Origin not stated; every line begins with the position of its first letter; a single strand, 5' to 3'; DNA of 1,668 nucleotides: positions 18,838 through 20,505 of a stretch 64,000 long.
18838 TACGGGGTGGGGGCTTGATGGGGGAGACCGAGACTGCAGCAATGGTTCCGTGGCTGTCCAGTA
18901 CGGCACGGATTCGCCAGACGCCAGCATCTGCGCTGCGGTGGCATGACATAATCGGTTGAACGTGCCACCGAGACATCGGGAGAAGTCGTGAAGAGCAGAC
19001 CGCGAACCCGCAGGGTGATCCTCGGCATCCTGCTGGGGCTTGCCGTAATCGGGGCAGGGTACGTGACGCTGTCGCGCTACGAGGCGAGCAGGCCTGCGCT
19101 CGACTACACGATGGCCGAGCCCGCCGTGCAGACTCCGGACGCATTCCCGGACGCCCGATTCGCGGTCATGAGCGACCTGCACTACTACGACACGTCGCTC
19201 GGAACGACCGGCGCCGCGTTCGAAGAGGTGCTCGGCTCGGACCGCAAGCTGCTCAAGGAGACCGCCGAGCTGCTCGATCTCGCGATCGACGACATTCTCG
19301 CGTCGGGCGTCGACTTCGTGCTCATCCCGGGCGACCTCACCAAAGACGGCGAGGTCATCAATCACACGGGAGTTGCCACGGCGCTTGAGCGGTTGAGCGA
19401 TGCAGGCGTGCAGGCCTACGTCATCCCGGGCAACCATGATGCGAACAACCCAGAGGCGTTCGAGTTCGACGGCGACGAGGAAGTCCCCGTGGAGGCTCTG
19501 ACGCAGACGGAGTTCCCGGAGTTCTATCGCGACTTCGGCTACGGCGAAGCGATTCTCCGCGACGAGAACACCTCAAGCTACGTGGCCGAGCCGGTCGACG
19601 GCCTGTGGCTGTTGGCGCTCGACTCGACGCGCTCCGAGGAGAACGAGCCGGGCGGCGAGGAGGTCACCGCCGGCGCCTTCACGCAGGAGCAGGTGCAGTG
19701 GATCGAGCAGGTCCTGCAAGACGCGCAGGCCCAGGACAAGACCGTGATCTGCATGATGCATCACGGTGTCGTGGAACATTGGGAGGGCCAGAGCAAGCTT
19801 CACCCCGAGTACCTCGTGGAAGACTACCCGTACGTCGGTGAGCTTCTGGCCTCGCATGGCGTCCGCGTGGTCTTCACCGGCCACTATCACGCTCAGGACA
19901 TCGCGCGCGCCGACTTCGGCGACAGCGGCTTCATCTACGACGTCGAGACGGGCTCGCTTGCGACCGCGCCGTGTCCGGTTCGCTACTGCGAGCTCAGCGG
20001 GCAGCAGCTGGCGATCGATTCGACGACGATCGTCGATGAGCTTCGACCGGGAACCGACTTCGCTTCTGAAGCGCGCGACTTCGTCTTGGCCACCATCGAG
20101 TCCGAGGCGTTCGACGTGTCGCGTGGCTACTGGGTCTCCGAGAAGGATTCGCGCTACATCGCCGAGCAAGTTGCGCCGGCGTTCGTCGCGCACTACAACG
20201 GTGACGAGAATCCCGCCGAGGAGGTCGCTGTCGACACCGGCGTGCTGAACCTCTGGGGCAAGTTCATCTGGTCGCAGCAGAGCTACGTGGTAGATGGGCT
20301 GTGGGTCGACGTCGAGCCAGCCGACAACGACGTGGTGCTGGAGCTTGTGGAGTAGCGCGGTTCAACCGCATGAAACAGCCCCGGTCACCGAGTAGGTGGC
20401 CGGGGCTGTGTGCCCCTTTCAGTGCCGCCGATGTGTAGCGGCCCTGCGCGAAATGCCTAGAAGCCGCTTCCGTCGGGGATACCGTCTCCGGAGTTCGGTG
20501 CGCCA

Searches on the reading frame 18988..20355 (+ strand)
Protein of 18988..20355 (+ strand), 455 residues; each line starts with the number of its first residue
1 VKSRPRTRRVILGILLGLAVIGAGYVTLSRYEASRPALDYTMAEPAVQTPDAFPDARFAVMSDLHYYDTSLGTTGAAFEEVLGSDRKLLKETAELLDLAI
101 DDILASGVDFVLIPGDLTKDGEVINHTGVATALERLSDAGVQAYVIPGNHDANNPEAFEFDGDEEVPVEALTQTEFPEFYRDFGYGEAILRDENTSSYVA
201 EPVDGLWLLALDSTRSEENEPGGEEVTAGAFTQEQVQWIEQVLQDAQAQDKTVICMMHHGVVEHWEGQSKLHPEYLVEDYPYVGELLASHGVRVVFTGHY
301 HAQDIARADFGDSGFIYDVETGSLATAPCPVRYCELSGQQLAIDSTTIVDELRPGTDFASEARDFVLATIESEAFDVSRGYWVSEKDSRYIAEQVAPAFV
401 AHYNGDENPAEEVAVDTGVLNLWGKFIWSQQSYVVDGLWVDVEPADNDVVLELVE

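Call 23: search_protein_families(library=pfam, proteins=[window:18988-20355:+])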
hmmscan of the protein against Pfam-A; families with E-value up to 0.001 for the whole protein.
window:18988-20355:+ (455 aa): 2 families
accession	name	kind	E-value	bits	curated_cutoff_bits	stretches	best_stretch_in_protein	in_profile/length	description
PF00149.33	Metallophos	-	6.2e-17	63.1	21.5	1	57-302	2-190/191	Calcineurin-like phosphoesterase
PF12850.12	Metallophos_2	-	0.00084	19.8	27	0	58-308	3-124/154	Calcineurin-like phosphoesterase superfamily domain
